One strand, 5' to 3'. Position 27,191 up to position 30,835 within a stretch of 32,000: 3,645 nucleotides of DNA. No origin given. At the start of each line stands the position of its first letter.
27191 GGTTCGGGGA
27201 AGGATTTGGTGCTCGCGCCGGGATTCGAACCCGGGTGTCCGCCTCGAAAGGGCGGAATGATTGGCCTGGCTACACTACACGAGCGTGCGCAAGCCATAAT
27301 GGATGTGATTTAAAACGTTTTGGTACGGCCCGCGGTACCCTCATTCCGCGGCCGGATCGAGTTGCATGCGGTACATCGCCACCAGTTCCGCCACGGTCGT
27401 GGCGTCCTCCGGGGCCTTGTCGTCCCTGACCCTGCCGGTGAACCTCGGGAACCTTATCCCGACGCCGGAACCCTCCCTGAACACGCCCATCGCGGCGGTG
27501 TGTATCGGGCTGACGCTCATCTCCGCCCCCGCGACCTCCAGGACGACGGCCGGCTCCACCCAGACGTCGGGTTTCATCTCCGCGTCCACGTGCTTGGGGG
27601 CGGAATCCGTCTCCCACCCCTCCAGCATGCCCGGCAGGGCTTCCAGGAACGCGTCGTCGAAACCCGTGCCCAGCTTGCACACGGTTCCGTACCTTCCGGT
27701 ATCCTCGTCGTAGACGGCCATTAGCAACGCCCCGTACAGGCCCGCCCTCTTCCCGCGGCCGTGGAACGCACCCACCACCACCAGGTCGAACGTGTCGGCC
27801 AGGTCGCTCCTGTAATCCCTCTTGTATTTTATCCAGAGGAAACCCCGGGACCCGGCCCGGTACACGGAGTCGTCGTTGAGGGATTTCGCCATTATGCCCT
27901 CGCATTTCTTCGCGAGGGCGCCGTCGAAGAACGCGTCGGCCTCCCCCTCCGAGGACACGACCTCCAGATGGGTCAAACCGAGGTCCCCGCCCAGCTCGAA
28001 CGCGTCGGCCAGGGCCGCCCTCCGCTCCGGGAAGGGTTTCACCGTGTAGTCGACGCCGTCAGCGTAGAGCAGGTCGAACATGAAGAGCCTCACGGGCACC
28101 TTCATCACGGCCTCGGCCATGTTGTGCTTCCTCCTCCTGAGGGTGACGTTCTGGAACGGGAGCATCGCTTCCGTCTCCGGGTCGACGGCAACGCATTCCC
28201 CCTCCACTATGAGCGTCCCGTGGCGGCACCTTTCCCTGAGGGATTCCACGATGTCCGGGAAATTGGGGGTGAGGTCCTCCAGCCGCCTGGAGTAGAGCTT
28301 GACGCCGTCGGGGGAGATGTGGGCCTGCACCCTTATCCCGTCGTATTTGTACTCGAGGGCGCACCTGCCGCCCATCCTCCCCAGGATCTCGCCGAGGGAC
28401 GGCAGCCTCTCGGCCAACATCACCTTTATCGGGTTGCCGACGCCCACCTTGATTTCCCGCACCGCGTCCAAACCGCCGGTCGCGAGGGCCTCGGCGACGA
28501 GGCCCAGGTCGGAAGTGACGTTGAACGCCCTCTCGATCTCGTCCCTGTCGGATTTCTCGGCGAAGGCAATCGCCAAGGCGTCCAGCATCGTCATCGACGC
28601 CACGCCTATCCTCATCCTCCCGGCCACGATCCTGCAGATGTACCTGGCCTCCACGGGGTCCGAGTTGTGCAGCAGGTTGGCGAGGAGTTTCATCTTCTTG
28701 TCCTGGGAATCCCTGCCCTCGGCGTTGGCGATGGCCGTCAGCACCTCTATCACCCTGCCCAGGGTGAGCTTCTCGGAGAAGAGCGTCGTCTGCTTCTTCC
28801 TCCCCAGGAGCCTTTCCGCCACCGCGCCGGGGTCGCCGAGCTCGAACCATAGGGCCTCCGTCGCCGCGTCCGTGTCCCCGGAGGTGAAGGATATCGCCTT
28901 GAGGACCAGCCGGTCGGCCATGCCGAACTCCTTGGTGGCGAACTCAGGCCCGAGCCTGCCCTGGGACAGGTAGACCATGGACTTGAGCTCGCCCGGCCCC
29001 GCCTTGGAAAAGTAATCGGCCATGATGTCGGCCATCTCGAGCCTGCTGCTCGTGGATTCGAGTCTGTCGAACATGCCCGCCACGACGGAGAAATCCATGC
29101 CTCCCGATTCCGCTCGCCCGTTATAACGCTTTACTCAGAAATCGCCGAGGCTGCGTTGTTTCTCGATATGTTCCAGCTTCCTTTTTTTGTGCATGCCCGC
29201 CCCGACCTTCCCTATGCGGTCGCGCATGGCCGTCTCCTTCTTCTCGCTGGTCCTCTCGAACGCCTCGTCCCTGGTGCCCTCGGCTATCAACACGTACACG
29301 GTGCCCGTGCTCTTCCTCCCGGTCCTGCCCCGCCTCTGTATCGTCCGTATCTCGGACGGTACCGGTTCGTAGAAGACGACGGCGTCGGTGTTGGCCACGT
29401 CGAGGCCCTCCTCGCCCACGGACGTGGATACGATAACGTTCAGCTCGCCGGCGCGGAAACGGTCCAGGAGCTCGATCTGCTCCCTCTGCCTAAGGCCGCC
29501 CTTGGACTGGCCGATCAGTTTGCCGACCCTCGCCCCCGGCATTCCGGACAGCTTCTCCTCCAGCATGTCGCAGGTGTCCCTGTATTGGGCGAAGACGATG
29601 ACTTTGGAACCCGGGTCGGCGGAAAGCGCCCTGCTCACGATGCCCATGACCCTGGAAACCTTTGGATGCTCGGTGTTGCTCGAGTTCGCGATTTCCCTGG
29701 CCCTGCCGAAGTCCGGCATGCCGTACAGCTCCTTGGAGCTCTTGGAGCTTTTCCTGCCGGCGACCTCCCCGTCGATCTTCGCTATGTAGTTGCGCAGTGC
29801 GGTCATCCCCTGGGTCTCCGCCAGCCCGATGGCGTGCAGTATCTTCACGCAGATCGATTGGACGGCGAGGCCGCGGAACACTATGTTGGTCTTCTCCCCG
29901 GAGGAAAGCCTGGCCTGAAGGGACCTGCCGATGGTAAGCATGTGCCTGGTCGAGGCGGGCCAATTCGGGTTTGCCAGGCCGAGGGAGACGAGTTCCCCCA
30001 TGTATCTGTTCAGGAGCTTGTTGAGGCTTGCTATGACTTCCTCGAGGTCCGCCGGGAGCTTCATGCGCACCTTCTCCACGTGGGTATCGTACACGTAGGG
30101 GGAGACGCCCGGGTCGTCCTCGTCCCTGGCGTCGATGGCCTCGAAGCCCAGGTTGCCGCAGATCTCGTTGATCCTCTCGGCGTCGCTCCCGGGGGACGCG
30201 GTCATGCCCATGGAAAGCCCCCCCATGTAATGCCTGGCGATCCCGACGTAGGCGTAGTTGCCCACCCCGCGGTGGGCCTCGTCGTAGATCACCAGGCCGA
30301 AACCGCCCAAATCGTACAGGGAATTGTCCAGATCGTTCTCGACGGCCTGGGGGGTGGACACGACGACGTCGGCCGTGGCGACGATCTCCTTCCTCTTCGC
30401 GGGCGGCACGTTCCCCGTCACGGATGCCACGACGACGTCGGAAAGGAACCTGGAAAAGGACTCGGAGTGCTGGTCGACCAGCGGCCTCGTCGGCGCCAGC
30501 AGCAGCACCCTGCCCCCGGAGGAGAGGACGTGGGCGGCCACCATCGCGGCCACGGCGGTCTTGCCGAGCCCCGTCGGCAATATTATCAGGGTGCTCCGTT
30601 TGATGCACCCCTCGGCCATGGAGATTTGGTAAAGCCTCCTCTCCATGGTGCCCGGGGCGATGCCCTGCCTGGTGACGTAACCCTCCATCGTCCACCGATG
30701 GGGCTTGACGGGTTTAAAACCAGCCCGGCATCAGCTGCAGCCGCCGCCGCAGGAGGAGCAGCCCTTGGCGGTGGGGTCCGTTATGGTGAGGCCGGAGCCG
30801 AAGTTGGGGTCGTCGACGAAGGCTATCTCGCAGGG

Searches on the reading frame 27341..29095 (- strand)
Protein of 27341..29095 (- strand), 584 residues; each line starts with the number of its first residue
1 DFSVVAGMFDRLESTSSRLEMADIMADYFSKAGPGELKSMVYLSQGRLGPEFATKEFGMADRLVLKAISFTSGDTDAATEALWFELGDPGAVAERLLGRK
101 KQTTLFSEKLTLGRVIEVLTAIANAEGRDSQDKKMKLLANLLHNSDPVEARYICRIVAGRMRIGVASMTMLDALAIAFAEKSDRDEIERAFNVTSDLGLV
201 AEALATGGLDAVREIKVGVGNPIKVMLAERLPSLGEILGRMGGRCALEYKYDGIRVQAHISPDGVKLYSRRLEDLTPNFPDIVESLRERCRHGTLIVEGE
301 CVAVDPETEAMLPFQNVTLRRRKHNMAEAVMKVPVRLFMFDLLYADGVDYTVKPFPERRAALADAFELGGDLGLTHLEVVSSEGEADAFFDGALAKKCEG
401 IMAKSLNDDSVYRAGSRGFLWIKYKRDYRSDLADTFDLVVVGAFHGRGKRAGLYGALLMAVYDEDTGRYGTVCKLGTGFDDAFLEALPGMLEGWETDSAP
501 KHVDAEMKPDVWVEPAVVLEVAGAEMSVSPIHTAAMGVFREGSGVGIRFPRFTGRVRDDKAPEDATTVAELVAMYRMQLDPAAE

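Call 60: search_protein_families(library=pfam, proteins=[window:27341-29095:-], max_evalue=0.0001)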
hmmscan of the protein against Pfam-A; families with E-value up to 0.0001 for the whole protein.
window:27341-29095:- (584 aa): 3 families
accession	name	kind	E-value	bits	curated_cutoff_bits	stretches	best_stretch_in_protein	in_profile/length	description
PF01068.26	DNA_ligase_A_M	-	1.8e-51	175.2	26.2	1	226-425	2-204/204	ATP dependent DNA ligase domain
PF04675.19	DNA_ligase_A_N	-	2e-40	139.3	24.6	1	2-175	2-174/174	DNA ligase N terminus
PF04679.21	DNA_ligase_A_C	-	9.3e-21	74.5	27.5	1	450-560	1-94/94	ATP dependent DNA ligase C terminal region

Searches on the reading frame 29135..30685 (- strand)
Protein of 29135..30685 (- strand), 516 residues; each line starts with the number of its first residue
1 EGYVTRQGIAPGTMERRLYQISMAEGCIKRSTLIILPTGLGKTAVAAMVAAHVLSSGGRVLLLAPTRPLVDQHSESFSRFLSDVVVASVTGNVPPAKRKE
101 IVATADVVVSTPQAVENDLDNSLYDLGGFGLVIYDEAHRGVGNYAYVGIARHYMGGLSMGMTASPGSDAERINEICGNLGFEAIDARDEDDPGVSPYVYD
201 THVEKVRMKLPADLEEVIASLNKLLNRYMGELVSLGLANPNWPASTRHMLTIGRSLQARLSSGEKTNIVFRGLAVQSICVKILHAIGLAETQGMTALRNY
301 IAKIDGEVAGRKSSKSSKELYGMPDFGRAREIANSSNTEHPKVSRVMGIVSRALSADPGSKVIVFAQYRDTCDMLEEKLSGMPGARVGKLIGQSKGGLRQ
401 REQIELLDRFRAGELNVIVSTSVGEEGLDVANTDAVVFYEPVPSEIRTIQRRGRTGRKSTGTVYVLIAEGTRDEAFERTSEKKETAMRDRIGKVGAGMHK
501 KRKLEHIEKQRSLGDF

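Call 60: search_protein_families(library=pfam, proteins=[window:29135-30685:-], max_evalue=0.0001)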
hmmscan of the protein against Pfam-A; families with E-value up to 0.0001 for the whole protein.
window:29135-30685:- (516 aa): 4 families
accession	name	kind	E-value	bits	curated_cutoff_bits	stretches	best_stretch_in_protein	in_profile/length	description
PF00271.37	Helicase_C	-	3.1e-25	89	23.5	1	350-458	6-109/110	Helicase conserved C-terminal domain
PF00270.35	DEAD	-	4.8e-22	78.9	26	1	29-170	14-165/167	DEAD/DEAH box helicase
PF04851.21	ResIII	-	3.9e-21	76.1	22.5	1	17-165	5-162/164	Type III restriction enzyme, res subunit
PF21210.2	RNA_helicase_helical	-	3e-13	50.3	27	1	229-325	8-102/108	Putative ATP-dependent RNA helicase, helical bundle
